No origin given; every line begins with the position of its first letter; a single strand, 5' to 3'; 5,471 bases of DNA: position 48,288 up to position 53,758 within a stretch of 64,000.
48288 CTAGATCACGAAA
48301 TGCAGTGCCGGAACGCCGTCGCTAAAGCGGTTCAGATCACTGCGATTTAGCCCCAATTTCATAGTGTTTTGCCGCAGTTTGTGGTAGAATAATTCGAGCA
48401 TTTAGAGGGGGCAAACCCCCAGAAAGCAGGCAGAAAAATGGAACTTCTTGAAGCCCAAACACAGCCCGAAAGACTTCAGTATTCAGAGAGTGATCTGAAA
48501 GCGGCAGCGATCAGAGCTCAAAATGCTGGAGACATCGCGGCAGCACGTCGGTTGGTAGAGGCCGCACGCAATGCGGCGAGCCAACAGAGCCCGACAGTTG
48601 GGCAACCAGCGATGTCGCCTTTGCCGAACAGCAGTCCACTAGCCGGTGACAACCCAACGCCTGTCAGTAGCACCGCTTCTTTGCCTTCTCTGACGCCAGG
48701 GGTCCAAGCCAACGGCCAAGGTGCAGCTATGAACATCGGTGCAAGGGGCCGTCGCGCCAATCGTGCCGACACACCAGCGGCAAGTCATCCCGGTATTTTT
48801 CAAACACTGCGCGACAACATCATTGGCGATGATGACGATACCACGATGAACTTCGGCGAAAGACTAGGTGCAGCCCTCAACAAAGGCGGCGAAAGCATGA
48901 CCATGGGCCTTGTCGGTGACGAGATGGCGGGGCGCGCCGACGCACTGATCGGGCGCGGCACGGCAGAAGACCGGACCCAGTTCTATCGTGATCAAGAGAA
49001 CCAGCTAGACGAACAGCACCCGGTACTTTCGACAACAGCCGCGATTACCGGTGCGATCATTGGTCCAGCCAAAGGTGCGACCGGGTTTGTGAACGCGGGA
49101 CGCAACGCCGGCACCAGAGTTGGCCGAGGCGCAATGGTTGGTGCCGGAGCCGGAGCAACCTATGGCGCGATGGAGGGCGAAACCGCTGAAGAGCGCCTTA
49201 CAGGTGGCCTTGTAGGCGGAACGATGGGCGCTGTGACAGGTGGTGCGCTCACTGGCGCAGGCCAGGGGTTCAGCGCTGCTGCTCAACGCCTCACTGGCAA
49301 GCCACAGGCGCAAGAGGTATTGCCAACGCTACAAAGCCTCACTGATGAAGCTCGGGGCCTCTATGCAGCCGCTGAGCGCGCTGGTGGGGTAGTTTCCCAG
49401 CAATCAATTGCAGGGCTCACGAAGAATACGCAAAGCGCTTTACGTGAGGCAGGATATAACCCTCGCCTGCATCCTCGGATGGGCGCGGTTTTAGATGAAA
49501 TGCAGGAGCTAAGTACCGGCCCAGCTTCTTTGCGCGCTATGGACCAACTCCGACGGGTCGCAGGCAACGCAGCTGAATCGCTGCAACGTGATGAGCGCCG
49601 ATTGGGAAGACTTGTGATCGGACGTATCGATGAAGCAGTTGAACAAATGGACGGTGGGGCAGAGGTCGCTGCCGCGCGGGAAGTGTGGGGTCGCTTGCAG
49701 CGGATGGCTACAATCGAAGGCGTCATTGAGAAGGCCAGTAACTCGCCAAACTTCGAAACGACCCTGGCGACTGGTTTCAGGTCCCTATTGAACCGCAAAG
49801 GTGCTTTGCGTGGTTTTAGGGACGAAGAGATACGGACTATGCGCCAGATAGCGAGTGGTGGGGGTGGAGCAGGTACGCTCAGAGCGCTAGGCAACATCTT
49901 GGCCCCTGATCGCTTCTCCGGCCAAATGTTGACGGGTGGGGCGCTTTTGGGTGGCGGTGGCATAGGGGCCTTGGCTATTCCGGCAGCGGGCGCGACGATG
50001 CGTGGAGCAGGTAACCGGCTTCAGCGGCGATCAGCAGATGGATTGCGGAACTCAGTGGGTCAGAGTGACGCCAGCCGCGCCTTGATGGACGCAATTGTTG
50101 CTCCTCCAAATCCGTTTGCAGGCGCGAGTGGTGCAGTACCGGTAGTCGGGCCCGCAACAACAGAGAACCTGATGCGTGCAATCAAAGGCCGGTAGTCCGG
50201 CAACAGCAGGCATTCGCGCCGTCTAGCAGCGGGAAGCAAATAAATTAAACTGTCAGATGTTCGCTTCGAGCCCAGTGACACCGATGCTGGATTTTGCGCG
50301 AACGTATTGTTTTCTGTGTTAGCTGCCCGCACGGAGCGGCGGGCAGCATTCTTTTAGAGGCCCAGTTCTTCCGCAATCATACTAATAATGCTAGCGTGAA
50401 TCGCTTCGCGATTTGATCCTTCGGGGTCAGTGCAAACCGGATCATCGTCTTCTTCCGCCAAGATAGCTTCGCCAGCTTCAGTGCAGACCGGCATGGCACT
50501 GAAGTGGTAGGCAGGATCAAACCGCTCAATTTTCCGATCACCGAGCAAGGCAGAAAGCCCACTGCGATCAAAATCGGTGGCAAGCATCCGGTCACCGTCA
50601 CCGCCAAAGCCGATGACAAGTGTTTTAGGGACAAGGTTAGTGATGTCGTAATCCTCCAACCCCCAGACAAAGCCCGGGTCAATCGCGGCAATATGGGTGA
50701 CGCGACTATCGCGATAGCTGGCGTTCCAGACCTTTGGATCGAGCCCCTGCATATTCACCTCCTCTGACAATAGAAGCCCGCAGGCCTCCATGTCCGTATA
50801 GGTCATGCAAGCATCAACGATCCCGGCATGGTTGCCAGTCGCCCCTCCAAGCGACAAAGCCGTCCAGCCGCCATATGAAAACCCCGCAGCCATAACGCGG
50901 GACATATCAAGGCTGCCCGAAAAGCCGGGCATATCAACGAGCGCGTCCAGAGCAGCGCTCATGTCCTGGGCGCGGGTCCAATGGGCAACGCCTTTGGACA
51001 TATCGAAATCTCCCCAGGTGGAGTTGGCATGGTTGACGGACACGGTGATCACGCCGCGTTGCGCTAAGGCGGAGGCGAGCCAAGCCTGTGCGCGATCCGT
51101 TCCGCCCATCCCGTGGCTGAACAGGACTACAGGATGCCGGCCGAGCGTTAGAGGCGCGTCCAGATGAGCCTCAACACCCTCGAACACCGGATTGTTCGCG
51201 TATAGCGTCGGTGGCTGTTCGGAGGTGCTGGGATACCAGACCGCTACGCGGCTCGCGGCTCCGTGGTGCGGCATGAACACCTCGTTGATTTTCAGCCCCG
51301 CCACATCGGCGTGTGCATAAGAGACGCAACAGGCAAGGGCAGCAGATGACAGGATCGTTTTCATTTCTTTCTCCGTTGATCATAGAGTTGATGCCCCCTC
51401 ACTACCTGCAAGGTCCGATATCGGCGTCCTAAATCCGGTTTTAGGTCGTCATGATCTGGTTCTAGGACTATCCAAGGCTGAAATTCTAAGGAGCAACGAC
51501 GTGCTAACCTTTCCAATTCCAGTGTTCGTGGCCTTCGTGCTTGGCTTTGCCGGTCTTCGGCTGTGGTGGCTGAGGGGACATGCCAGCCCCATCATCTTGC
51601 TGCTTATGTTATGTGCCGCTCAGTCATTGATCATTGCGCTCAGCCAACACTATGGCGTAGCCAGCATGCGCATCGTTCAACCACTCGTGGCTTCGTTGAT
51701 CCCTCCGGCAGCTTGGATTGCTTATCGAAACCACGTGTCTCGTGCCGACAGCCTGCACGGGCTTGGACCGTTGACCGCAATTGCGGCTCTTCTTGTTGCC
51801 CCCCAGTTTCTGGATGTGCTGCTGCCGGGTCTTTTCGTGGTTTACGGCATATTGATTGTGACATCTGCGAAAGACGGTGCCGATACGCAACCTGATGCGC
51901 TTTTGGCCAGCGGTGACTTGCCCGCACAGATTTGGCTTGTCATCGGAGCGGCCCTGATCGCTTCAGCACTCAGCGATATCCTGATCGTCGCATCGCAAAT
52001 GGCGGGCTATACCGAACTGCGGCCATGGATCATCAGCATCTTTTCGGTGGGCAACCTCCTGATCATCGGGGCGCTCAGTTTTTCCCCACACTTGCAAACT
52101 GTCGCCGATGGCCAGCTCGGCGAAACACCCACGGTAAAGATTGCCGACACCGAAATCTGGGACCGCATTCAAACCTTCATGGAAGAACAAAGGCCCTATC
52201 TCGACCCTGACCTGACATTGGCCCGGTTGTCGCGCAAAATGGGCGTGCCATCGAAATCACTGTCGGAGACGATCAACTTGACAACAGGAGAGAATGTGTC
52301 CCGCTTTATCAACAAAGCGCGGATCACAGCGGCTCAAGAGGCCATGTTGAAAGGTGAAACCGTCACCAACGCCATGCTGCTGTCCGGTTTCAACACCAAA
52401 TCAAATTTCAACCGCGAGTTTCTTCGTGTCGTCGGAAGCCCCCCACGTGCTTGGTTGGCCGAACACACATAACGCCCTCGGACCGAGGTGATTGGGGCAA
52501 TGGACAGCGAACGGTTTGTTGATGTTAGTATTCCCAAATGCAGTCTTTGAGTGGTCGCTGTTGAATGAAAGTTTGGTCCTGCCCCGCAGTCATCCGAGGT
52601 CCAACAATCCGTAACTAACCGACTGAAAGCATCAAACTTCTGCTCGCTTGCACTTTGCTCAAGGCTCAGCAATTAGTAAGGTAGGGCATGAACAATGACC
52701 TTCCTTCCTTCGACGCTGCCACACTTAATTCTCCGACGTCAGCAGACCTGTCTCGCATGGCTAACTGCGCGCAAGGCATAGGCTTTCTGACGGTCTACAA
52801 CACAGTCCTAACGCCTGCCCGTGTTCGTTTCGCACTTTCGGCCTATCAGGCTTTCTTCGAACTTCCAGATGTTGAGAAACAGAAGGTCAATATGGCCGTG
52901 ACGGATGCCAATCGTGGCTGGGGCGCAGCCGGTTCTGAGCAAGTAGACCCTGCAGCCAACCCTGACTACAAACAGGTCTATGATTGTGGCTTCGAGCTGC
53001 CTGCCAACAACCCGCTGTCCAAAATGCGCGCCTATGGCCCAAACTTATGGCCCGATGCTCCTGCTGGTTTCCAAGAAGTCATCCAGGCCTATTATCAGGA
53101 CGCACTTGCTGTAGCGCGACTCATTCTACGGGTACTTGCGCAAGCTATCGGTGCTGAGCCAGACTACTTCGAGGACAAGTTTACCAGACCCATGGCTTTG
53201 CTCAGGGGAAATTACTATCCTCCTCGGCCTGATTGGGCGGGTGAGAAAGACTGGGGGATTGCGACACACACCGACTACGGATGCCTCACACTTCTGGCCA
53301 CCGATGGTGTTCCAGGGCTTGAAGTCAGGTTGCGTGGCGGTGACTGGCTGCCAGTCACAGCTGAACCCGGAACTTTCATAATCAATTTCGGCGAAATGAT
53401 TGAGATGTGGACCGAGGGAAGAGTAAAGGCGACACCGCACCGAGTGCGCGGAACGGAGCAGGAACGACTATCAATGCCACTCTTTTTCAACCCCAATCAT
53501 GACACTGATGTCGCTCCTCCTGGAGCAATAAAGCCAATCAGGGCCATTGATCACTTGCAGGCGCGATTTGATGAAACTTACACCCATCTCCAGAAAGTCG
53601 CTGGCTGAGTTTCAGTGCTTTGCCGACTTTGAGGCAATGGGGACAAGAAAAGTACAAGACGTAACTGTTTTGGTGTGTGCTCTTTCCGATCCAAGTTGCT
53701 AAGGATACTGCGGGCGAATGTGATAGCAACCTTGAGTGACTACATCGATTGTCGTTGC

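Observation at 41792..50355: Virion-less int / alpA / Prim-Pol / RepA-like / iteron / DUF5681 module: candidate phage-satellite-like (PICI/P4-style) replicon in a Rhodobacteraceae-type genome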

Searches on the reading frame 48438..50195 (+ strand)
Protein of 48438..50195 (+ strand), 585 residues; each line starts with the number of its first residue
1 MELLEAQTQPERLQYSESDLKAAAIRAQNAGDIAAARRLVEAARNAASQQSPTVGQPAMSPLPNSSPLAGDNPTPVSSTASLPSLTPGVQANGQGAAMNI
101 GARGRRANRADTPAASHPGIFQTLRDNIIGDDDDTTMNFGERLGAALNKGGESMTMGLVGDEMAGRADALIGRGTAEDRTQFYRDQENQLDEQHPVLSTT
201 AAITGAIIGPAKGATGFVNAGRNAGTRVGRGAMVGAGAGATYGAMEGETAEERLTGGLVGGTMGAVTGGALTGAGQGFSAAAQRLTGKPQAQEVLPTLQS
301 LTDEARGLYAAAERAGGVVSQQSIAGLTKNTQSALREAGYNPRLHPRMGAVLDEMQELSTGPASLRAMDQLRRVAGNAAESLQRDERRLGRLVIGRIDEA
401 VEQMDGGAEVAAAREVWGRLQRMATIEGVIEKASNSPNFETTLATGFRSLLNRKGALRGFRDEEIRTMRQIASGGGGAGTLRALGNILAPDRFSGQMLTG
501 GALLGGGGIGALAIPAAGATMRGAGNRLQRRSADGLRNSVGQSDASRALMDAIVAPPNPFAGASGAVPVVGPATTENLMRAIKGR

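Call 5: search_protein_families(library=pfam, proteins=[window:48438-50195:+], max_evalue=0.01)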
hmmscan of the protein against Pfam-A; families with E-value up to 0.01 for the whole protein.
window:48438-50195:+ (585 aa): 0 families

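Call 16: search_protein_families(library=phrogs, proteins=[window:48438-50195:+], max_evalue=0.01)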
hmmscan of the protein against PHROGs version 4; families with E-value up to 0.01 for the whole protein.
window:48438-50195:+ (585 aa): 1 family
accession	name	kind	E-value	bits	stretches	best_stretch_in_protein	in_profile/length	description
phrog_5880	-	unknown function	7.9e-09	35.7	1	138-337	49-268/661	-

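Call 17: search_protein_families(library=ncbifam, proteins=[window:48438-50195:+], max_evalue=0.01)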
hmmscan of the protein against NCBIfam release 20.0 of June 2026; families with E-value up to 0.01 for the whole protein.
window:48438-50195:+ (585 aa): 0 families

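Call 19: find_homologous_proteins(query=window:48438-50195:+, max_evalue=0.001)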
Query window:48438-50195:+ (585 aa): 73 proteins with E <= 0.001 among 8000 candidates.
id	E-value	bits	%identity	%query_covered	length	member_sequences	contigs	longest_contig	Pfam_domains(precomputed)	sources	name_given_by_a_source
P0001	0.0e+0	1128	99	93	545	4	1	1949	-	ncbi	ncbi:MAG: hypothetical protein AAGL17_08785, partial [Cyanobacteria bacterium J06576_12]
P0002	2.7e-298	1008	84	100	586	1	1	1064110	-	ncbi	-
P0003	7.1e-123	429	51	77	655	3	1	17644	-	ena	-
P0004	2.4e-120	421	44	93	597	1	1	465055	-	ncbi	-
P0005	2.2e-117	411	49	77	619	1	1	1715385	-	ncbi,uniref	ncbi:hypothetical protein [Pseudooceanicola sp. MF1-13]|uniref:hypothetical protein n=1 Tax=Pseudooc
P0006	4.4e-109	384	46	76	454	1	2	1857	-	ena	-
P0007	7.9e-104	366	43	77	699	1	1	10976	-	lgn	-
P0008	3.4e-78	282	42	66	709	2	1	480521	-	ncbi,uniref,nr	ncbi:hypothetical protein [Tabrizicola sp. TH137]|uniref:hypothetical protein n=1 Tax=Tabrizicola sp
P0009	3.8e-76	275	41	66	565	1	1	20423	-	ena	-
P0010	8.9e-76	274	42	66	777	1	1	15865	-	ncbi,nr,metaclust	ncbi:MAG: hypothetical protein Q27BPR15_12955 [Rhodobacter sp. CACIA14H1]|nr:MAG: hypothetical prote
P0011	1.1e-75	274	42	66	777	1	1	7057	-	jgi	-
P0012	1.5e-74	270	42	66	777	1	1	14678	-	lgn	-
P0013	2.9e-72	262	41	68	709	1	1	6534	-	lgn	-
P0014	3.0e-37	147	32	89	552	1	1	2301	-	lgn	-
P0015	6.3e-34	136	32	61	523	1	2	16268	-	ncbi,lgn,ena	-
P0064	2.7e-5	41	28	39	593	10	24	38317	-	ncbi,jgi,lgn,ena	jgi:hypothetical protein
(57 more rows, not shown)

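Call 20: find_encoding_contigs(protein=P0002, flank=10000, max_places=2)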
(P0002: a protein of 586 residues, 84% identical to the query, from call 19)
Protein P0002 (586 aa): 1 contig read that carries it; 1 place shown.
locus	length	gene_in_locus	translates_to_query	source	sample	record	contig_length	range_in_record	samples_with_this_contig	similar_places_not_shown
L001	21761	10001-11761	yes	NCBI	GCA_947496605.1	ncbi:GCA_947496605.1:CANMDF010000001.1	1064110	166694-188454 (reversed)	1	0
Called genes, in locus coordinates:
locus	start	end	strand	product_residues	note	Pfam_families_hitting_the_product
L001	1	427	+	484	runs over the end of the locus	PF01839:FG-GAP (faint), PF13517:FG-GAP_3, PF07593:UnbV_ASPIC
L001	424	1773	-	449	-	PF03150:CCP_MauG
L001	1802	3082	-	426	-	PF11902:DUF3422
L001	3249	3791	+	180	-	PF00849:PseudoU_synth_2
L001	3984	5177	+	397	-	PF13356:Arm-DNA-bind_3, PF22022:Phage_int_M, PF00589:Phage_integrase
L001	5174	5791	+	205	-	-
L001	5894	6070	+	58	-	PF05930:Phage_AlpA (weak)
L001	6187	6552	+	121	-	-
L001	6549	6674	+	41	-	-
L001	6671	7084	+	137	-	-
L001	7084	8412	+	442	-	PF13481:AAA_25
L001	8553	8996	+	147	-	-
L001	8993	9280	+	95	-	-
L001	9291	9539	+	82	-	-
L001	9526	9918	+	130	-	-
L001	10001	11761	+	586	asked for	-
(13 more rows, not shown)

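Call 21: find_encoding_contigs(protein=P0005, flank=10000, max_places=2)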
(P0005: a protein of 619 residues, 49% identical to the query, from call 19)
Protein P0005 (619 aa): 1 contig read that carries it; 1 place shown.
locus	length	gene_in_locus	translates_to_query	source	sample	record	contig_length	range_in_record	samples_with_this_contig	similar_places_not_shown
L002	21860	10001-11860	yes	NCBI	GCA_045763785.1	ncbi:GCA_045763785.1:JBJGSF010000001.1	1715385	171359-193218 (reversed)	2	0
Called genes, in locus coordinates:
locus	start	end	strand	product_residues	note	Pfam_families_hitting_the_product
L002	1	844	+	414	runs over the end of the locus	PF03435:Sacchrp_dh_NADP, PF16653:Sacchrp_dh_C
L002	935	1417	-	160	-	-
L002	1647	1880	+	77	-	-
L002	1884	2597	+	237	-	-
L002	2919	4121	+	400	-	PF13356:Arm-DNA-bind_3, PF00589:Phage_integrase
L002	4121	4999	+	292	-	-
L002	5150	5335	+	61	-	PF05930:Phage_AlpA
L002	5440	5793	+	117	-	-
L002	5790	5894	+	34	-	-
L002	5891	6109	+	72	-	PF02229:PC4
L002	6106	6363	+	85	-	-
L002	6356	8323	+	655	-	PF09250:Prim-Pol, PF13481:AAA_25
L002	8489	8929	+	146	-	PF18932:DUF5681 (weak)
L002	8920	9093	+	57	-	-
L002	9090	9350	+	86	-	-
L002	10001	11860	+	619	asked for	-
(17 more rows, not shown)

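Call 22: find_encoding_contigs(protein=P0064, flank=10000, max_places=3)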
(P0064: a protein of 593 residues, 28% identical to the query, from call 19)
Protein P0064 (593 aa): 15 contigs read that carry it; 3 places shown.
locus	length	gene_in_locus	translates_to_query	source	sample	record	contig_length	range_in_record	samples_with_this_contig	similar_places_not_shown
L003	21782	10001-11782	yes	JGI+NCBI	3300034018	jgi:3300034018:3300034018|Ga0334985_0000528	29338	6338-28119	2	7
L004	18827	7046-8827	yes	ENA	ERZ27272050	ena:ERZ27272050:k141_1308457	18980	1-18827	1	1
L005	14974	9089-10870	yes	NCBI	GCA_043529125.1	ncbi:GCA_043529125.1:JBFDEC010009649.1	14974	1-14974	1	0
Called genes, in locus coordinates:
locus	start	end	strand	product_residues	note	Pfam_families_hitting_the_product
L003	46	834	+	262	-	-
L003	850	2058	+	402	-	PF11651:P22_CoatProtein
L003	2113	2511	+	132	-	-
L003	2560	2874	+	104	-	-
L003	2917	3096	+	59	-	-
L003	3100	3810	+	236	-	-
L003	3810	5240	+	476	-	PF11134:Phage_stabilise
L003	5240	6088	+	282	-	-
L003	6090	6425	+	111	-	-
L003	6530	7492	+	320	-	-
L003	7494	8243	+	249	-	-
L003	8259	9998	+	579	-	PF01464:SLT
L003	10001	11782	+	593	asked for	-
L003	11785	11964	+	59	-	-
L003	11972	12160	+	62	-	-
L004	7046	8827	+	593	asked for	-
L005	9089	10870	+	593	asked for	-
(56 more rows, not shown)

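Call 34: search_protein_families(library=padloc, proteins=[window:48438-50195:+], max_evalue=0.01)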
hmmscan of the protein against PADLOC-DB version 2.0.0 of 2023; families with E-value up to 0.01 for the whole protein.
window:48438-50195:+ (585 aa): 0 families

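Call 45: search_dna_similar(query=window:48438-50195:+, collection=phages, mode=protein, max_evalue=0.001, max_rows=25)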
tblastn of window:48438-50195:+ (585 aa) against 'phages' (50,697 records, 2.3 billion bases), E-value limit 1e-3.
Records with a match: 2; places in all: 2; records where one place covers at least 80% of the query: 0.
Best place of each record, by identity: <60% 2.
By first word of the organism name: Sulfitobacter 1; Caudoviricetes 1.
By host as written in the record: Sulfitobacter sp. HGT1 1; - 1.
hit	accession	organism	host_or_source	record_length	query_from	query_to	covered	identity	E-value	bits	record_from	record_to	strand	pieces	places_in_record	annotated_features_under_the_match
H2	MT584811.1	Sulfitobacter phage phiGT1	Sulfitobacter sp. HGT1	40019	111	471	36%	36.5%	3e-14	135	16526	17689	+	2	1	putative internal virion protein/injection protein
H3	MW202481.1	Caudoviricetes sp.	Manatee Spring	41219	295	472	30%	22.3%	2e-4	50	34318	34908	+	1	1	coil containing protein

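Call 46: get_annotated_region(hit=H2, flank=20000)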
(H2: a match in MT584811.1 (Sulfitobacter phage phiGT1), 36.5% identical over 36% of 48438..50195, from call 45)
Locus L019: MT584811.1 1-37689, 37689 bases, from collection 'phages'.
description: Sulfitobacter phage phiGT1, complete genome.
organism: Sulfitobacter phage phiGT1 (NCBI taxid 2745703)
taxonomy: Viruses; Duplodnaviria; Heunggongvirae; Uroviricota; Caudoviricetes
host: Sulfitobacter sp. HGT1; source: tidal flat; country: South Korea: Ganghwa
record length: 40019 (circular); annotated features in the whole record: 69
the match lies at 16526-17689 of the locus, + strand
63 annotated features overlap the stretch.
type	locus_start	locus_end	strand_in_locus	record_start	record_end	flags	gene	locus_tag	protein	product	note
CDS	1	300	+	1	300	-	-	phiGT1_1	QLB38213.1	putative small terminase subunit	Homologs are consistently upstream of a phage large terminase gene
CDS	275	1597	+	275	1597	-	-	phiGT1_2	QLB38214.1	large terminase subunit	HHpred match to pfam04466 Terminase_3 Phage terminase large subunit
CDS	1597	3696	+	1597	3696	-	-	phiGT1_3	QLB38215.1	portal protein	HHpred match to pfam16510 P22_portal Phage P22-like portal protein, and Pfam12236 T7 portal protein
CDS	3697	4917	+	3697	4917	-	-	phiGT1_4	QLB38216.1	hypothetical protein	Homolog of Synechococcal phage proteins, e.g. AOV60465, annotated as structural proteins; Homolog of Halovirus HGTV-1 ...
CDS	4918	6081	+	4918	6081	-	-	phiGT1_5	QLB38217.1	hypothetical protein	Closest homolog in a phage genome is BAR32501 in a uvMed metagenomic phage genome, which is also in the head structure ...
CDS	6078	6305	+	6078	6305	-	-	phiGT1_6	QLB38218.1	hypothetical protein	Closest homolog is in Sulfitobacter phage pCB2047-A at syntenic position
CDS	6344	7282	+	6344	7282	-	-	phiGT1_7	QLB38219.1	scaffold protein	Closest homolog is in Sulfitobacter phage pCB2047-A at syntenic position; Has similar size, alpha helical content, and ...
CDS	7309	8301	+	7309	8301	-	-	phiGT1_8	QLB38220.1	major head protein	HHpred match to PHA00665 major capsid protein; and pfam05065 Phage Capsid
CDS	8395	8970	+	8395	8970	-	-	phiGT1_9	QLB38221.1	HNH nuclease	HHpred match to PHA00280 and pfam13392 HNH_3 HNH endonuclease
CDS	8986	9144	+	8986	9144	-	-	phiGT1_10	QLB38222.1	hypothetical protein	Closest homolog is in Sulfitobacter phage pCB2047-A in syntenic position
CDS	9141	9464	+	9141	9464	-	-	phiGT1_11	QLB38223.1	hypothetical protein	Closest homolog is in Sulfitobacter phage pCB2047-A in syntenic position; Homologs are found in many phage genomes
CDS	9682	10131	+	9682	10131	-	-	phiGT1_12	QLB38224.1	HNH endonuclease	HHpred match to pdb:1U3E homing nuclease from SPO1; and pfam05551 zf-His_me_endon, and pfam13392 HNH_3; Is absent from ...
CDS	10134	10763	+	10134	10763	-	-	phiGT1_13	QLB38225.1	structural protein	Homologs Sm_phiM5_16 in phiM5 and PPLUZ24_gp60 in LUZ24 are identified as structural by mass spectrometry; They are ...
CDS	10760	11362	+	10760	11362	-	-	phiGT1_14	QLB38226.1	tubular tail A protein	HHpred match to PHA00428 tail tubular protein A; Is better match to the T7 tubular tail A model than the related P22 ...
CDS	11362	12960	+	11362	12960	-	-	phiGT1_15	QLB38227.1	tubular tail B protein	HHpred match to pfam11134 Phage_stabilize Phage stabilization protein; Is a stronger match to the P22 gp10 version of ...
CDS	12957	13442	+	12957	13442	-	-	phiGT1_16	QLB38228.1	head assembly protein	HHpred match to COG1670 RimL Protein N-acetyltransferase; P22 (gp14), T7 (IVPA), and other podoviruses have an ...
CDS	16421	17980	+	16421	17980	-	-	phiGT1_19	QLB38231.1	putative internal virion protein/injection protein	There is weak similarity by HMM model building to segments of P22 gene 16 injection protein; Similarity among most ...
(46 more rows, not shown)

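Call 94: search_solved_structures(query=window:48438-50195:+, max_evalue=10)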
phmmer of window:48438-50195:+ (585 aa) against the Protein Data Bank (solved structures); distinct sequences matched with E-value up to 10: 2.
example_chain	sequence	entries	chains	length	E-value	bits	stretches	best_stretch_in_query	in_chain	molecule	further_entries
9qef_E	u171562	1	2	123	0.0042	19.1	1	258-332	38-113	Co-purified transmembrane protein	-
1pzn_A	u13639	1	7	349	0.056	15.4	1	320-420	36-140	DNA repair and recombination protein rad51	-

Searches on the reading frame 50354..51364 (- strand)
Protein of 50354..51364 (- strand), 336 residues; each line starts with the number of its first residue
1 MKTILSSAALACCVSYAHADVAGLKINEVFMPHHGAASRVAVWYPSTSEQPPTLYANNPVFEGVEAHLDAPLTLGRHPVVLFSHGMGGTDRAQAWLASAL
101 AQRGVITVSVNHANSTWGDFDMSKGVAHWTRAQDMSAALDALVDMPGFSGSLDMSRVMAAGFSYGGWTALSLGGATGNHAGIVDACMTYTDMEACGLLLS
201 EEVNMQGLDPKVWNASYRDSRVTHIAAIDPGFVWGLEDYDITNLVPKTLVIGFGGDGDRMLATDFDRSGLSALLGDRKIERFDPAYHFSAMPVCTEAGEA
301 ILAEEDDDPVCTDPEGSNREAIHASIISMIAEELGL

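Call 10: search_protein_families(library=pfam, proteins=[window:50354-51364:-], max_evalue=0.01)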
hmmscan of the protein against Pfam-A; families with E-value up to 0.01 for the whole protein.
window:50354-51364:- (336 aa): 4 families
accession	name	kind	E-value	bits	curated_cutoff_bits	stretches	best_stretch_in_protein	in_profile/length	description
PF03403.19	PAF-AH_p_II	-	3.2e-07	29.7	20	1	74-114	97-137/372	Platelet-activating factor acetylhydrolase, isoform II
PF07224.18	Chlorophyllase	-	0.00066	19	26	1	70-173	35-134/301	Chlorophyllase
PF00326.27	Peptidase_S9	-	0.00077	19.4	22.6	1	96-217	6-129/213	Prolyl oligopeptidase family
PF02129.25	Peptidase_S15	-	0.0021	18.2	23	1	40-173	7-113/262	X-Pro dipeptidyl-peptidase (S15 family)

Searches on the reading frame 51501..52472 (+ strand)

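Call 10: search_protein_families(library=pfam, proteins=[window:51501-52472:+], max_evalue=0.01)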
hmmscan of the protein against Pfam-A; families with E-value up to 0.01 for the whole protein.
window:51501-52472:+ (323 aa): 1 family
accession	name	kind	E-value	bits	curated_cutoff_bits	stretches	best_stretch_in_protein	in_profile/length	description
PF12833.13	HTH_18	-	4.8e-13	49.6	33.6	1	243-319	1-78/80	Helix-turn-helix domain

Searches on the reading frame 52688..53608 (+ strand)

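Call 10: search_protein_families(library=pfam, proteins=[window:52688-53608:+], max_evalue=0.01)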
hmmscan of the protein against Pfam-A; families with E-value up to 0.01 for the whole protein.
window:52688-53608:+ (306 aa): 2 families
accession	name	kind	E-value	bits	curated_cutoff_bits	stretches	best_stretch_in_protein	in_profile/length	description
PF03171.26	2OG-FeII_Oxy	-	7.3e-23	81.2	23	1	171-269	4-101/101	2OG-Fe(II) oxygenase superfamily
PF14226.12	DIOX_N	-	5.8e-18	66.1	27.3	1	6-123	2-116/117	non-haem dioxygenase in morphine synthesis N-terminal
